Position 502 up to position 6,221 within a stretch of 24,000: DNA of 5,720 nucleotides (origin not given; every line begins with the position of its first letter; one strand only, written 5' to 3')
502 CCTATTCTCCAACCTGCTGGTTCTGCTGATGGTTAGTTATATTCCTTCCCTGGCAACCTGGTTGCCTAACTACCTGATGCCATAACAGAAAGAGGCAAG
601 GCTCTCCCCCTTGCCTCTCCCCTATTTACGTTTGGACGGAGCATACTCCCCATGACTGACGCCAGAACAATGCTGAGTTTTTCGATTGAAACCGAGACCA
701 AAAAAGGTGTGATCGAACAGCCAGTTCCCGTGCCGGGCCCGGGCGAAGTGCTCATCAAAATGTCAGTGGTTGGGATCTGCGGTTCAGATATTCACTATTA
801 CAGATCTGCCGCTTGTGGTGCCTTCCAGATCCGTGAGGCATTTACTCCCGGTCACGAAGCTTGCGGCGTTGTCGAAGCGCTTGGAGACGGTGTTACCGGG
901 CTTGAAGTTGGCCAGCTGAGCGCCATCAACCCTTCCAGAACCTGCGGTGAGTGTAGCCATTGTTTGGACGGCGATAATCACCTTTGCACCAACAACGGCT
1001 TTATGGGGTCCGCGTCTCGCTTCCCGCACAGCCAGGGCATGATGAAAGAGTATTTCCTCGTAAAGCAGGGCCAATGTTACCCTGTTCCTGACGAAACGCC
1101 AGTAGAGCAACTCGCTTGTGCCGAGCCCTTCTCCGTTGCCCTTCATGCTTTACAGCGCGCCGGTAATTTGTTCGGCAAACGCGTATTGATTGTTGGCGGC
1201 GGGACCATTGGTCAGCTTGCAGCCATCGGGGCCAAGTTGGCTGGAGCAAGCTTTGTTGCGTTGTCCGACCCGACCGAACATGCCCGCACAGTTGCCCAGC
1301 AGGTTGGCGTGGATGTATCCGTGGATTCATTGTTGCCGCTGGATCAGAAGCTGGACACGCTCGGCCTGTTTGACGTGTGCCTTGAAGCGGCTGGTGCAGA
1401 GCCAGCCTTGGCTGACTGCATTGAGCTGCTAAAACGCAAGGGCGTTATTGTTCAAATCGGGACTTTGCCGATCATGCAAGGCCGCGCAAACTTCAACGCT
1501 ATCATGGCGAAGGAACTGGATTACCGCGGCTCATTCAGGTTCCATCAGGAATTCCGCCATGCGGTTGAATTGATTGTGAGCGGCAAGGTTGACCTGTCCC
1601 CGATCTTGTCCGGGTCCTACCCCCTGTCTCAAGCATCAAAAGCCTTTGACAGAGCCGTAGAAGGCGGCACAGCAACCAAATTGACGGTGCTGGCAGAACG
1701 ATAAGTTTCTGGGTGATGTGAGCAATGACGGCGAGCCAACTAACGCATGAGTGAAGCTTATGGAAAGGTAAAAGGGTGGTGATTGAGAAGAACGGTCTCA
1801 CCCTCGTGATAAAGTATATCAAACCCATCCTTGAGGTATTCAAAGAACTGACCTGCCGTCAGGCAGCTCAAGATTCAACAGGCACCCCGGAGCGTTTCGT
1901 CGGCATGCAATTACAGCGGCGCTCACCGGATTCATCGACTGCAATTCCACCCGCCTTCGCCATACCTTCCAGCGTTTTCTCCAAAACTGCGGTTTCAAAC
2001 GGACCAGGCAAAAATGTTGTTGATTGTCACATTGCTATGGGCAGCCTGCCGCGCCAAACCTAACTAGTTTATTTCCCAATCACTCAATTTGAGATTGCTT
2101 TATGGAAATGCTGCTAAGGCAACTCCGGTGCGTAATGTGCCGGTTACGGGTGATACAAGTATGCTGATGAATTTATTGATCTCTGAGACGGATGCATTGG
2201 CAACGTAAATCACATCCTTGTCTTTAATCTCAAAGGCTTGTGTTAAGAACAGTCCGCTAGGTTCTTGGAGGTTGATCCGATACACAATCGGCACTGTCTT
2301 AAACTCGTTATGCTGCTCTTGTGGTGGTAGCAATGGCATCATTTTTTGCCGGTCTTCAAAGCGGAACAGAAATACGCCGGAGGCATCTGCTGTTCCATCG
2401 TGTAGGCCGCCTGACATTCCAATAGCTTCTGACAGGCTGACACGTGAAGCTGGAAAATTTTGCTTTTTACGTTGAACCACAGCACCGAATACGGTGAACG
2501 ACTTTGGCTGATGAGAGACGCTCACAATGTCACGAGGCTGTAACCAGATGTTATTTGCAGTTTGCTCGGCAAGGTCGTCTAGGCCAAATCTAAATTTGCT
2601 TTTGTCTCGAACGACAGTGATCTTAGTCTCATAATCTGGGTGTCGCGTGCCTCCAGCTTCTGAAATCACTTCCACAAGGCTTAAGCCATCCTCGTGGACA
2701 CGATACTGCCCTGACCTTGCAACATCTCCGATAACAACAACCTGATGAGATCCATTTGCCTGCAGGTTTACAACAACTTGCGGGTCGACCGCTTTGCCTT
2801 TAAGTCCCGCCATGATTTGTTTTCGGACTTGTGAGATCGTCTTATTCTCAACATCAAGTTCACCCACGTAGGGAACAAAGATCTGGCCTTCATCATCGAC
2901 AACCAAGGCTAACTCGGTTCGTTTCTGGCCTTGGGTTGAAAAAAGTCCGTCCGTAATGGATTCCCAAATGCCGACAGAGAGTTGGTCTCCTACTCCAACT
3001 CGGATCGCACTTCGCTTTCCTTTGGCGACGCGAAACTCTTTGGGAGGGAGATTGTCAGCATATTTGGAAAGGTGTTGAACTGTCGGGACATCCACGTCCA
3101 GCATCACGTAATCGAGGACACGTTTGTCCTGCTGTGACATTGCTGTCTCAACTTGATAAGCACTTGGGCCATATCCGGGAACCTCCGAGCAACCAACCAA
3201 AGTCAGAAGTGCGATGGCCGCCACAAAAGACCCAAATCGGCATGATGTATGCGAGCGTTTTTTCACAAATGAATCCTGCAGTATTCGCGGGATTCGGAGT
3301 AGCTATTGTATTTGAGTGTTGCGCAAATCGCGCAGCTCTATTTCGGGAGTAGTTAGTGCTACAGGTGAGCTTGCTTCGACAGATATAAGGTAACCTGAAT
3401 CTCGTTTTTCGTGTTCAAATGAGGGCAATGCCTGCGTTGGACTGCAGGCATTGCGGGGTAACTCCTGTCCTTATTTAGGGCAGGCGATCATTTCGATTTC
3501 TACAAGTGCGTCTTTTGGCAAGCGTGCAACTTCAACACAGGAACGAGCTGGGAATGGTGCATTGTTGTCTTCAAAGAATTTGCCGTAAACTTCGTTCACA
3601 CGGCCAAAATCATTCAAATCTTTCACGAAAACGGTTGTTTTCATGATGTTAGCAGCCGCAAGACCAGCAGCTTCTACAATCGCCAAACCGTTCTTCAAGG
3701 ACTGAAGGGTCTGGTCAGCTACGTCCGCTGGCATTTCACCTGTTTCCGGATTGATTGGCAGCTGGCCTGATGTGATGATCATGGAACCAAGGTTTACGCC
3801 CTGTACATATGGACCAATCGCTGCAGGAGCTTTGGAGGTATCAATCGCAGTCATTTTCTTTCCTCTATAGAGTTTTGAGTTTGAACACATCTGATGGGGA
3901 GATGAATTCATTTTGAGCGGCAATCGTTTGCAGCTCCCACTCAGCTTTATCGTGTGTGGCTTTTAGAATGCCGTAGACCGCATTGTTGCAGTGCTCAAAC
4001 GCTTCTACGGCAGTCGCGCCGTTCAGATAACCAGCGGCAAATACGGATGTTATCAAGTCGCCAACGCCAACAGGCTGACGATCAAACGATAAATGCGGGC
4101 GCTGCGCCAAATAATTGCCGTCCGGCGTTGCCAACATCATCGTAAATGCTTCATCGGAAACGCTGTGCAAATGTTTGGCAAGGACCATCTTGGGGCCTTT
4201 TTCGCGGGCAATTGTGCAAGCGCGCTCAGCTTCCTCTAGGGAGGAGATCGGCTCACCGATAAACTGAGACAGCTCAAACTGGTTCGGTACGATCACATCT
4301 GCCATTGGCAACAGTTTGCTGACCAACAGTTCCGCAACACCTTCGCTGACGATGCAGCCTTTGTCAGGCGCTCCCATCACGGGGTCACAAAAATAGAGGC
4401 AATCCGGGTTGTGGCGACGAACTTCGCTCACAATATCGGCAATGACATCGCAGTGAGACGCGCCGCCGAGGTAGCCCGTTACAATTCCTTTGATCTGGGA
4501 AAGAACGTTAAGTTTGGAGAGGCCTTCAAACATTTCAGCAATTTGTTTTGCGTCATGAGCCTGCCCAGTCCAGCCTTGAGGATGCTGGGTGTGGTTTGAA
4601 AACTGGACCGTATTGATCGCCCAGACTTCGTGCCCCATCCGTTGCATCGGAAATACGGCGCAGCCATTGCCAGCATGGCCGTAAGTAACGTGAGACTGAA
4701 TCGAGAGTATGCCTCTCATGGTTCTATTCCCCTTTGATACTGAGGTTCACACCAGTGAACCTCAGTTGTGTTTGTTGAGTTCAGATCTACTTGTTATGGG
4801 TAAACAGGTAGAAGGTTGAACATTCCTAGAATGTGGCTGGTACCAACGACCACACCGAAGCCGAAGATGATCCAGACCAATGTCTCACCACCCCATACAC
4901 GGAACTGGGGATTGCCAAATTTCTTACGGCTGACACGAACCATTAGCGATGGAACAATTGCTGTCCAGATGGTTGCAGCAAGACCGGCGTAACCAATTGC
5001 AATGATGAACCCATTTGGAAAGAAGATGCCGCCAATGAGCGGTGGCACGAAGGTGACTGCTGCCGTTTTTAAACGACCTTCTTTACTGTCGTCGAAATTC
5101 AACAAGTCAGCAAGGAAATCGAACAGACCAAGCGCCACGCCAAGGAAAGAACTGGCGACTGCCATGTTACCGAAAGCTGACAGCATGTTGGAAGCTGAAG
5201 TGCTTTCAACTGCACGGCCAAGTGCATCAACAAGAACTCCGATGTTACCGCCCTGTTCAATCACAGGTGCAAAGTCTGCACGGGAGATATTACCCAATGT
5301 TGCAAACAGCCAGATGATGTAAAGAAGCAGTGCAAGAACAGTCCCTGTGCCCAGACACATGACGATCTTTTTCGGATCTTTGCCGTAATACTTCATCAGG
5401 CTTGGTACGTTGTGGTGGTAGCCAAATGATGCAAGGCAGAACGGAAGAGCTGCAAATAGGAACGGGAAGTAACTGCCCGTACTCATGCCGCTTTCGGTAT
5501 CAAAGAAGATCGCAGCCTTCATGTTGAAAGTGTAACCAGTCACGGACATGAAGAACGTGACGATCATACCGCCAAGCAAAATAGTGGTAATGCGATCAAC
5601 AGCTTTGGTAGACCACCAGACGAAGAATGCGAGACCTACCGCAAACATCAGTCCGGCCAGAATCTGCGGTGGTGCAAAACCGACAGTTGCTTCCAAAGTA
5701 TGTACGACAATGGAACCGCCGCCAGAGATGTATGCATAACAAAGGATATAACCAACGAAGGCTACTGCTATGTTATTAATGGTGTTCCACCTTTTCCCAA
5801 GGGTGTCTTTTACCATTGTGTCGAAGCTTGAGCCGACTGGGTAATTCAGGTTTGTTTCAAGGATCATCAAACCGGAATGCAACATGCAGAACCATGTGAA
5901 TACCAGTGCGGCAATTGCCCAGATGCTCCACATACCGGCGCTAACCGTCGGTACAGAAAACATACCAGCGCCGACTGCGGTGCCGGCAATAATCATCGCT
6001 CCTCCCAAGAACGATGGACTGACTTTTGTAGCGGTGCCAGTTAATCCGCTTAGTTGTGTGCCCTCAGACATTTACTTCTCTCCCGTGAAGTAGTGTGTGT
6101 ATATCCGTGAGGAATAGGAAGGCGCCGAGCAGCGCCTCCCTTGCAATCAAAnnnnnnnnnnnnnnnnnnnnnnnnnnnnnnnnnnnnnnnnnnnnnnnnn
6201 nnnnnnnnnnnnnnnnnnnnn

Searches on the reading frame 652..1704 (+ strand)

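Call 6: search_protein_families(library=ncbifam, proteins=[window:652-1704:+], max_evalue=0.01)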
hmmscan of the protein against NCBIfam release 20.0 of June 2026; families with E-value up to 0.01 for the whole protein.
window:652-1704:+ (350 aa): 22 families
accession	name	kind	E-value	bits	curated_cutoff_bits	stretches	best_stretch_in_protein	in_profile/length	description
NF007375.0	PRK09880.1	equivalog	1.8e-80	270.3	469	1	19-346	17-341/344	L-idonate 5-dehydrogenase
TIGR00692.1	tdh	equivalog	1.3e-50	172.3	458.35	1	20-342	13-334/340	L-threonine 3-dehydrogenase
NF003808.0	PRK05396.1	equivalog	1.5e-50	172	380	1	20-343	15-335/341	L-threonine 3-dehydrogenase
NF041097.1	keto_inos_dh_IolM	equivalog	5.1e-42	143.9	450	1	4-345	26-387/389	scyllo-inosose 3-dehydrogenase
NF007642.0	PRK10309.1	equivalog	3e-38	131.9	550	1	7-322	1-320/347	galactitol-1-phosphate 5-dehydrogenase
NF007489.0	PRK10083.1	equivalog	2e-32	112.5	376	1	7-333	1-321/339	Zn-dependent oxidoreductase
TIGR03366.1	HpnZ_proposed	hypoth_equivalog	2.8e-29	102.3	328.1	1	27-272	2-255/315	putative phosphonate catabolism associated alcohol dehydrogenase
TIGR03451.1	mycoS_dep_FDH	equivalog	2.8e-25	88.9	512.9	1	24-339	20-350/358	S-(hydroxymethyl)mycothiol dehydrogenase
NF010344.0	PRK13771.1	subfamily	9.3e-25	87.3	349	1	18-337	13-322/334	putative alcohol dehydrogenase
TIGR03989.1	Rxyl_3153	subfamily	4e-22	79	440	1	21-338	17-361/370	NDMA-dependent alcohol dehydrogenase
NF006940.0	PRK09422.1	equivalog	2e-20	73.1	344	1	12-313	6-303/338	alcohol dehydrogenase AdhP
NF047908.1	AldhRedAhr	equivalog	2.2e-19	69.5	470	1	30-339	28-326/335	NADPH-dependent aldehyde reductase Ahr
TIGR02822.1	adh_fam_2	subfamily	5.2e-18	65.2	283.5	1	20-332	17-314/329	zinc-binding alcohol dehydrogenase family protein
NF041172.1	AcrlCoa_red_Thmprot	equivalog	2e-17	63.2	500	1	19-335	14-321/334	acryloyl-CoA reductase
TIGR02824.1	quinone_pig3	subfamily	9e-17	61.1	296.8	2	129-335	92-312/325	putative NAD(P)H quinone oxidoreductase, PIG3 family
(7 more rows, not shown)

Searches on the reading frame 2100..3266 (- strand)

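Call 6: search_protein_families(library=ncbifam, proteins=[window:2100-3266:-], max_evalue=0.01)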
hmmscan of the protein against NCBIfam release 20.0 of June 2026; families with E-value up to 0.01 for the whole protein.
window:2100-3266:- (388 aa): 5 families
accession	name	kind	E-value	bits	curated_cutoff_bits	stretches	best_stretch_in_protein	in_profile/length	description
NF011658.0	PRK15078.1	subfamily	7.6e-46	156.6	333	1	15-377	10-366/380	polysaccharide export protein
NF011722.0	PRK15175.1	equivalog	9e-23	80.7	456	1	91-370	73-344/355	Vi polysaccharide ABC transporter protein VexA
TIGR03028.1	EpsE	equivalog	4.3e-16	59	262.65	1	121-302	24-208/239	polysaccharide export protein EpsE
TIGR03027.2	pepcterm_export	equivalog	1.4e-13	50.9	180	1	89-251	4-165/169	XrtA/PEP-CTERM system exopolysaccharide export protein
NF041843.1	EpsY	equivalog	7.7e-12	44.9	320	1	84-250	49-210/211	exopolysaccharide export protein EpsY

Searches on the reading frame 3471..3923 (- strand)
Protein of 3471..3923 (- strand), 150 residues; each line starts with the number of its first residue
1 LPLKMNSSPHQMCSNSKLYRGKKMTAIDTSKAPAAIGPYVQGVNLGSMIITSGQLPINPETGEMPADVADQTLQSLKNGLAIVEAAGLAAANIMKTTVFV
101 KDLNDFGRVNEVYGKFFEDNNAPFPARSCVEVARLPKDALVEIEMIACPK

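Call 7: search_protein_families(library=pfam, proteins=[window:3471-3923:-], max_evalue=10)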
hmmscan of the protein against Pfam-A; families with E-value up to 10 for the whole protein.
window:3471-3923:- (150 aa): 1 family
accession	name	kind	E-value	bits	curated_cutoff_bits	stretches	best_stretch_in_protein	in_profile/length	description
PF01042.26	Ribonuc_L-PSP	-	3.9e-40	137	27.3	1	30-147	2-119/121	Endoribonuclease L-PSP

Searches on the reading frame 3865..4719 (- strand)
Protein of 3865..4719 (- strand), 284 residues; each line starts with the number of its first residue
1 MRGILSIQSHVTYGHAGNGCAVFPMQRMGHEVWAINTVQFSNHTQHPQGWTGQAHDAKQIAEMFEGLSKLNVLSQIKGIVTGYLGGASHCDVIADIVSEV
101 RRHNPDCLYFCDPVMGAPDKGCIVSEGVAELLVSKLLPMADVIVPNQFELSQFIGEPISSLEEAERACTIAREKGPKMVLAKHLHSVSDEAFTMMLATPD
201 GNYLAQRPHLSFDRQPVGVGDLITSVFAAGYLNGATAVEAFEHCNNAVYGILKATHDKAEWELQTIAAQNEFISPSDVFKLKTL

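Call 6: search_protein_families(library=ncbifam, proteins=[window:3865-4719:-], max_evalue=0.01)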
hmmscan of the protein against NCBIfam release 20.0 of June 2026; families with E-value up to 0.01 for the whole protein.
window:3865-4719:- (284 aa): 17 families
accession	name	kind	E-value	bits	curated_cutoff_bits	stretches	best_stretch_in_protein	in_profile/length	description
NF004398.0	PRK05756.1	equivalog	4.5e-103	344.5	292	1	2-283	3-285/287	pyridoxal kinase PdxY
TIGR00687.1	pyridox_kin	equivalog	2.3e-98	329.1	144.5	1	1-282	2-285/288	pyridoxal kinase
NF006034.0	PRK08176.1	equivalog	1.1e-40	139.7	342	1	4-265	18-277/283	pyridoxine/pyridoxal/pyridoxamine kinase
NF005491.0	PRK07105.1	equivalog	3.7e-18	65.8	231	1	5-257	9-259/286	pyridoxamine kinase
TIGR00097.1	HMP-P_kinase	equivalog_domain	4e-14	52.5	204.95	1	84-255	73-241/254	bifunctional hydroxymethylpyrimidine kinase/phosphomethylpyrimidine kinase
NF006346.0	PRK08573.1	equivalog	4.2e-13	48.9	528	1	78-248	73-240/450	bifunctional hydroxymethylpyrimidine kinase/phosphomethylpyrimidine kinase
NF011301.0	PRK14713.1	equivalog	4.7e-08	32.3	512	1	76-243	91-253/534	bifunctional hydroxymethylpyrimidine kinase/phosphomethylpyrimidine kinase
NF009078.0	PRK12413.1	equivalog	5.3e-08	32.8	225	1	75-254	70-242/253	bifunctional hydroxymethylpyrimidine kinase/phosphomethylpyrimidine kinase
TIGR03168.1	1-PFK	subfamily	1.4e-06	27.5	216.4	1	139-244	176-274/305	hexose kinase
NF009077.0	PRK12412.1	equivalog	3.5e-06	26.6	385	1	72-190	71-185/274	pyridoxine/pyridoxal/pyridoxamine kinase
NF007070.0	PRK09517.1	equivalog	3.8e-06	25.5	761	1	76-201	311-431/755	multifunctional thiamine-phosphate pyrophosphorylase/synthase/phosphomethylpyrimidine kinase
TIGR03828.1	pfkB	equivalog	1.1e-05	24.7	292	1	135-243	172-273/305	1-phosphofructokinase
NF009259.0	PRK12616.1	equivalog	0.00064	19.4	390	1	81-181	80-177/270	bifunctional hydroxymethylpyrimidine kinase/phosphomethylpyrimidine kinase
NF041320.1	pfkB_Halo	equivalog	0.0013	18.2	400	1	138-242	170-267/302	1-phosphofructokinase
TIGR02152.1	D_ribokin_bact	equivalog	0.0036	16.7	299.65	1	134-180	170-216/298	ribokinase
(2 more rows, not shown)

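Call 7: search_protein_families(library=pfam, proteins=[window:3865-4719:-], max_evalue=10)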
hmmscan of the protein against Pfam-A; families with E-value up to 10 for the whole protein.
window:3865-4719:- (284 aa): 2 families
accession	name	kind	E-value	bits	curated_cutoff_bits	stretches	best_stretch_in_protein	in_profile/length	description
PF08543.17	Phos_pyr_kin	-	2e-18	67.1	27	1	76-255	61-235/246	Phosphomethylpyrimidine kinase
PF00294.29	PfkB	-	2.3e-10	40.7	25.8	2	132-243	176-281/302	pfkB family carbohydrate kinase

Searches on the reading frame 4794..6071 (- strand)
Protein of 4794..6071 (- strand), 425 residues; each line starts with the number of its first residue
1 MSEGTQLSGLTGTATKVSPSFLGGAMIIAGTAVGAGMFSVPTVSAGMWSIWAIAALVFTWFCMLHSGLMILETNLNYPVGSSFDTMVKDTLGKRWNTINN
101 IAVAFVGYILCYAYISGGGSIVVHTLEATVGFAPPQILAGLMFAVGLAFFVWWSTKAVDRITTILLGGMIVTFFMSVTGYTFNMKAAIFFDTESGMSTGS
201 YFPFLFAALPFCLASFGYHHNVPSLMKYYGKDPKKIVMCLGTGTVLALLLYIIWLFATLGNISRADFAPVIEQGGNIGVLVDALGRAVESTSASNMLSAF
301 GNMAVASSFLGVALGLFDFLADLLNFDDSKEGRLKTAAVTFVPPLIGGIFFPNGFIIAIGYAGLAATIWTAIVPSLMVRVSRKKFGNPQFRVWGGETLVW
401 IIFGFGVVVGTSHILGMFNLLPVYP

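Call 6: search_protein_families(library=ncbifam, proteins=[window:4794-6071:-], max_evalue=0.01)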
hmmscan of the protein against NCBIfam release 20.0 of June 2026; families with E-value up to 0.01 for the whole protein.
window:4794-6071:- (425 aa): 4 families
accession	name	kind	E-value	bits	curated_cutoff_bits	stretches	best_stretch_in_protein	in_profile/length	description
NF007789.0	PRK10483.1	equivalog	4.9e-181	602.5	515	1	13-424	5-413/414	tryptophan permease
TIGR00837.1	araaP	subfamily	1.7e-145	485.1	350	1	23-406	1-381/381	aromatic amino acid transporter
NF007235.0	PRK09664.1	equivalog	4e-119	398.3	497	1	20-424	10-414/415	low affinity tryptophan permease TnaB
NF011711.0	PRK15132.1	equivalog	7.1e-69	232.8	482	1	22-422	6-400/403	tyrosine transporter TyrP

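Call 7: search_protein_families(library=pfam, proteins=[window:4794-6071:-], max_evalue=10)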
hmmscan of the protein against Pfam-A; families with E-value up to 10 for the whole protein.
window:4794-6071:- (425 aa): 1 family
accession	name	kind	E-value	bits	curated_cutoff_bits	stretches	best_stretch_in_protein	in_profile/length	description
PF03222.19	Trp_Tyr_perm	-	6.7e-144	480.3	22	1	18-411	2-391/393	Tryptophan/tyrosine permease family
